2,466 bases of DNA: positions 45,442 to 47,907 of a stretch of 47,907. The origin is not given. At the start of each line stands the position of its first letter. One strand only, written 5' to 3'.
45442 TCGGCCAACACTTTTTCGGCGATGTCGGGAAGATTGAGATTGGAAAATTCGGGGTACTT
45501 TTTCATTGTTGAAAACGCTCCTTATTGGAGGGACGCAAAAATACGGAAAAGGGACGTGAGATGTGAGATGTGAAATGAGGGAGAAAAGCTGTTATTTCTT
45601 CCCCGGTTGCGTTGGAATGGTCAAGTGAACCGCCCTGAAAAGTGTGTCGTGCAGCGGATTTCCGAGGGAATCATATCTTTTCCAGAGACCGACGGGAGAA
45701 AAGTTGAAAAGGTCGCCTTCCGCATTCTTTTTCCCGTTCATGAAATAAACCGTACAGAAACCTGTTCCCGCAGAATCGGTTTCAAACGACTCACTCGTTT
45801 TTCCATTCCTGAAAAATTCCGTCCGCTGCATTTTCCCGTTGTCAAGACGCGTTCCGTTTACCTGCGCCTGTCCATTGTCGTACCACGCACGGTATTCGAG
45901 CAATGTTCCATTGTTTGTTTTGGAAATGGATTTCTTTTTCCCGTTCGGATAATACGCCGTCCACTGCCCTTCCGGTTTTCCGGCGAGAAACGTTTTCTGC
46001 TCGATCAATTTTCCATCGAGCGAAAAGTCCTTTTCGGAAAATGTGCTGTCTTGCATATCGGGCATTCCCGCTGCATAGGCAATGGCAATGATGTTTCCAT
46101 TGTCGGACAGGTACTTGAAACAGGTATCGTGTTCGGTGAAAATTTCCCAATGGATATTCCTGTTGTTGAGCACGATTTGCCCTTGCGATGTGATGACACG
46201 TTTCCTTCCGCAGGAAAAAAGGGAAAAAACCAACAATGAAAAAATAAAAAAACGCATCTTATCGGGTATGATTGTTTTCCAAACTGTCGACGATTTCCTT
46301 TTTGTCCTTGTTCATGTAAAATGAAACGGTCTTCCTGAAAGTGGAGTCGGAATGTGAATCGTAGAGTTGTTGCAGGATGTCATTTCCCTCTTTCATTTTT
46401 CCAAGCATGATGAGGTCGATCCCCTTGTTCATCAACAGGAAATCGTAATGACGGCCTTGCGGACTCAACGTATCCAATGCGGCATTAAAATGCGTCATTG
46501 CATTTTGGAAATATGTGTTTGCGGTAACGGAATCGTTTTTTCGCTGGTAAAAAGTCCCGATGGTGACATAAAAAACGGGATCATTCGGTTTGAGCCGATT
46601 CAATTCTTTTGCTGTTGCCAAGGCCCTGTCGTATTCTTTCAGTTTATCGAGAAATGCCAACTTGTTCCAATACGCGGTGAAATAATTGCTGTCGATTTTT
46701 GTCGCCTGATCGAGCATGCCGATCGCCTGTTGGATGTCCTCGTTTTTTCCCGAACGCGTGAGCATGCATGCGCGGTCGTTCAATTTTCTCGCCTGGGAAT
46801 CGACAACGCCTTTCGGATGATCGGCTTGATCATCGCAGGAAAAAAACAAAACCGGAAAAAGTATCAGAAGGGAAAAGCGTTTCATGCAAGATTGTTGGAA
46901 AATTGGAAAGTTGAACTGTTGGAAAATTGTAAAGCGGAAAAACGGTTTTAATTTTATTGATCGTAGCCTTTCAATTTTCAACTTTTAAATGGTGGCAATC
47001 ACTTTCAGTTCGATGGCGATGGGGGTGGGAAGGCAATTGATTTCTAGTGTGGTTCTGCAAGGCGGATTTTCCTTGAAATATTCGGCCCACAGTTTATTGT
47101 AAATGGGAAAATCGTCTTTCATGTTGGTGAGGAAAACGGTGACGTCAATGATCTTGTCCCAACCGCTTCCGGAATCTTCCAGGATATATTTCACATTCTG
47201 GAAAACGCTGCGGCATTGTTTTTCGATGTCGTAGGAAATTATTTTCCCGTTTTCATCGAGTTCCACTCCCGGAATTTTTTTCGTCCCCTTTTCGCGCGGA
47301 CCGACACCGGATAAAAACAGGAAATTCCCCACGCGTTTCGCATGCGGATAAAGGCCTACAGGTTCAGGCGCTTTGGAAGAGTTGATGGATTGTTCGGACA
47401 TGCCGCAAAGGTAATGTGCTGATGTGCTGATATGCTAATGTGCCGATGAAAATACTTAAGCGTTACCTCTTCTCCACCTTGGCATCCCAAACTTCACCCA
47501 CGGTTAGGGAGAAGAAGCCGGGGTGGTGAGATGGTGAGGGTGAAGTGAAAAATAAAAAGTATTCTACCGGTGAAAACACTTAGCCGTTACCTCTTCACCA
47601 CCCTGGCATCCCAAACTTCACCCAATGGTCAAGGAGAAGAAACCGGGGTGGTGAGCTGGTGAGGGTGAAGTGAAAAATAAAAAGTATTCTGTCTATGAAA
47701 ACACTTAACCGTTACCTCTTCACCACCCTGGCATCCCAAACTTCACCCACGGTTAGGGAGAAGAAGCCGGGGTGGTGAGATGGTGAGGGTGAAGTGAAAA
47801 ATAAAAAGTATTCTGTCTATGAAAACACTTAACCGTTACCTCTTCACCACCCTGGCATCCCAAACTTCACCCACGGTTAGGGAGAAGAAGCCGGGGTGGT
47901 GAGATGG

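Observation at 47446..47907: Open-ended array of 124/125-nt tandem repeats with interlocking complementary blocks and a mini-ORF in every unit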

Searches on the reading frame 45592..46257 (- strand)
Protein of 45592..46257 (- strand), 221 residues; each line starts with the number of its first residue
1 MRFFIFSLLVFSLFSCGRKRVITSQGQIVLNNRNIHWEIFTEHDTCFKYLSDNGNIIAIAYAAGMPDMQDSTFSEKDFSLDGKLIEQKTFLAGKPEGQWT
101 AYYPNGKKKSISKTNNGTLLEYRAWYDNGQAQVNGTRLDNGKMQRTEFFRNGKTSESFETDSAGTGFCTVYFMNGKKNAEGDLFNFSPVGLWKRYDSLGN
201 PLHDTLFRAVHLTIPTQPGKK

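Call 46: search_protein_families(library=pfam, proteins=[window:45592-46257:-], max_evalue=0.001)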
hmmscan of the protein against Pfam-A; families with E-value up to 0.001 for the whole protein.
window:45592-46257:- (221 aa): 1 family
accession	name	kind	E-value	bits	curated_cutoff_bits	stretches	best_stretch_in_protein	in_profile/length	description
PF07661.19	MORN_2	-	4.8e-10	38.9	29.6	0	96-114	2-20/22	MORN repeat variant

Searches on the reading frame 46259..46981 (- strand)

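Call 46: search_protein_families(library=pfam, proteins=[window:46259-46981:-], max_evalue=0.001)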
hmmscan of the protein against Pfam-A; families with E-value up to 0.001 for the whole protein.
window:46259-46981:- (240 aa): 2 families
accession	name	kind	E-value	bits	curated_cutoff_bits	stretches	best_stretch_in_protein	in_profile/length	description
PF14559.12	TPR_19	-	8.5e-05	23.2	25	1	80-135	4-59/68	Tetratricopeptide repeat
PF13414.12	TPR_11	-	0.00032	20.8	26.8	0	82-106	9-33/42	TPR repeat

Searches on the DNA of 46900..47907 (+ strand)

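Call 4: search_rna_families(source=window, start=46900, end=47907, threshold=evalue, max_evalue=10, show_alignments=3)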
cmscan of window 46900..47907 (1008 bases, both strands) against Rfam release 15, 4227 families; matches with E-value up to 10: 23.
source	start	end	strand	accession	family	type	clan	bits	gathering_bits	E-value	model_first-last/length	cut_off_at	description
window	47768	47862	-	RF00942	mir-1224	Gene; miRNA;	-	22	105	0.36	1-86/86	no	mir-1224 microRNA precursor family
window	47758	47862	+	RF03964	mir-H1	Gene; miRNA;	-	21.7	97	0.87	1-85/85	no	mir-H1 microRNA precursor family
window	47586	47787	+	RF04209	MIR7533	Gene; miRNA;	-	20.4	230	0.16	1-249/249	no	MIR7533 microRNA precursor family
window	47755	47872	-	RF04198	MIR8670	Gene; miRNA;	-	19.6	150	0.73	1-142/142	no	MIR8670 microRNA precursor family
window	47504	47626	+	RF04210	MIR8643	Gene; miRNA;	-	19.3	135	0.59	1-150/150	no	MIR8643 microRNA precursor family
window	47704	47794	-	RF03872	MIR6426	Gene; miRNA;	-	18.6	96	1.2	1-84/84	no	MIR6426 microRNA precursor family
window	47749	47872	-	RF00690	MIR408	Gene; miRNA;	-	18.5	64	0.13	1-126/126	no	MIR408 microRNA precursor family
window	47758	47862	-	RF03964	mir-H1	Gene; miRNA;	-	17.8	97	6.6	1-85/85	no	mir-H1 microRNA precursor family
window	47748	47875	+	RF00690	MIR408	Gene; miRNA;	-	17.5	64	0.28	1-126/126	no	MIR408 microRNA precursor family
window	47762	47852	-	RF00019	Y_RNA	Gene;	-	17.4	38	1.6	1-96/96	no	Y RNA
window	47509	47613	-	RF03964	mir-H1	Gene; miRNA;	-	17.1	97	9.1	1-85/85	no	mir-H1 microRNA precursor family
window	47762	47860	+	RF04210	MIR8643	Gene; miRNA;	-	16.9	135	2.4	19-132/150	no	MIR8643 microRNA precursor family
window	47384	47537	+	RF01884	LINC00901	Gene; lncRNA;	-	16.8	55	1.6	1-152/152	no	Non-coding RNA BC040587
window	47750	47867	-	RF03458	mir-766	Gene; miRNA;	-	16.5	110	1.7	1-108/108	no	mir-766 microRNA precursor family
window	47639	47728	-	RF00019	Y_RNA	Gene;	-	16.4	38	2.8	1-96/96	no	Y RNA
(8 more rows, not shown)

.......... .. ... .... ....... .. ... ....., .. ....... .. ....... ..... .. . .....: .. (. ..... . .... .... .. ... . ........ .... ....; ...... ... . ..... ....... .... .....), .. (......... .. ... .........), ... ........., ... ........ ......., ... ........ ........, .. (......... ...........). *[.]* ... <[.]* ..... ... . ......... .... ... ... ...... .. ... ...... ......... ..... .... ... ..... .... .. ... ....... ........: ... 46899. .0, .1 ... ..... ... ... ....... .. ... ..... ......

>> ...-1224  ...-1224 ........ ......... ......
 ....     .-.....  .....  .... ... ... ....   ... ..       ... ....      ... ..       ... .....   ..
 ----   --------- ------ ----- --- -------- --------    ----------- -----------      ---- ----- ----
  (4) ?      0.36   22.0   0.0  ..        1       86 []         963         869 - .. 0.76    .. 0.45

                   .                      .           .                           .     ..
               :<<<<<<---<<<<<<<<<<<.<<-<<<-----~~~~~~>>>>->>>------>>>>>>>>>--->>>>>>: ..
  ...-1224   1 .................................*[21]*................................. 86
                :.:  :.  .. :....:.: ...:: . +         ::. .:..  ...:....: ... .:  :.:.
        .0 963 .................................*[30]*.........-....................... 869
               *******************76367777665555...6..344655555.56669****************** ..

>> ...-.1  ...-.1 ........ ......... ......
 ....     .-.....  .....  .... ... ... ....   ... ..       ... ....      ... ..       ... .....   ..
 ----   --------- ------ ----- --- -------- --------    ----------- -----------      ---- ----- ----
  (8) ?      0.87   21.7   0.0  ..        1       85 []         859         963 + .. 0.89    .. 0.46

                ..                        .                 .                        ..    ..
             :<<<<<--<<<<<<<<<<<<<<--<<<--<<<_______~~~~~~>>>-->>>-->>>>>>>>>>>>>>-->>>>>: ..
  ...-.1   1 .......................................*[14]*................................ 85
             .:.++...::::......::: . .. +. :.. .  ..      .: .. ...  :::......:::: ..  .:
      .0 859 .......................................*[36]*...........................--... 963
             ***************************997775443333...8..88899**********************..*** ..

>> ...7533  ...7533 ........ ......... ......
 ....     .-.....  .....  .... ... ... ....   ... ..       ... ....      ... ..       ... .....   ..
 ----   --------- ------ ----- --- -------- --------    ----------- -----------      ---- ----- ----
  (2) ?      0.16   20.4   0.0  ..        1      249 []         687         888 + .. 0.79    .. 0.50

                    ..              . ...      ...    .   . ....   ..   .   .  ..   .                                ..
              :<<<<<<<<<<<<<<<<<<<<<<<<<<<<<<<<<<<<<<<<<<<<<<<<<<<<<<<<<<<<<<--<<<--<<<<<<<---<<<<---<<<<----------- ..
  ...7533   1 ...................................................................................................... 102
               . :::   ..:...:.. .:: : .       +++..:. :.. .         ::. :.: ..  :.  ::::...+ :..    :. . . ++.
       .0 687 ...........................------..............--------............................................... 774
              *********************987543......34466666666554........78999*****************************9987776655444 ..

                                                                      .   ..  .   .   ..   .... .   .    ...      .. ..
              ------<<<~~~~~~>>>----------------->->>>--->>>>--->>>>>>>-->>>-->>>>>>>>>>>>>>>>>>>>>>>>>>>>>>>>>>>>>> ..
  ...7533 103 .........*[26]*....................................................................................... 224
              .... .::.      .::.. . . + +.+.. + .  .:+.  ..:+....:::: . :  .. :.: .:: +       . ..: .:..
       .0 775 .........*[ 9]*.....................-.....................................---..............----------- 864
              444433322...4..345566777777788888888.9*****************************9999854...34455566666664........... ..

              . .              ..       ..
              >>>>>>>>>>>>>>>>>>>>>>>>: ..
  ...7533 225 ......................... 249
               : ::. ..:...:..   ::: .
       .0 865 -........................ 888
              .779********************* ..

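Call 34: search_dna_similar(query=window:47570-47818:+, collection=plasmids, mode=distant, max_evalue=0.01)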
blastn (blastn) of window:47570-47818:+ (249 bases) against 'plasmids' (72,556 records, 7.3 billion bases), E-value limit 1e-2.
No match.

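Call 35: search_dna_similar(query=window:47570-47818:+, collection=phages, mode=distant, max_evalue=0.01)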
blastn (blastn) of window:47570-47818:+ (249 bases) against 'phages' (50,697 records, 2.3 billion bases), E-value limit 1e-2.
No match.
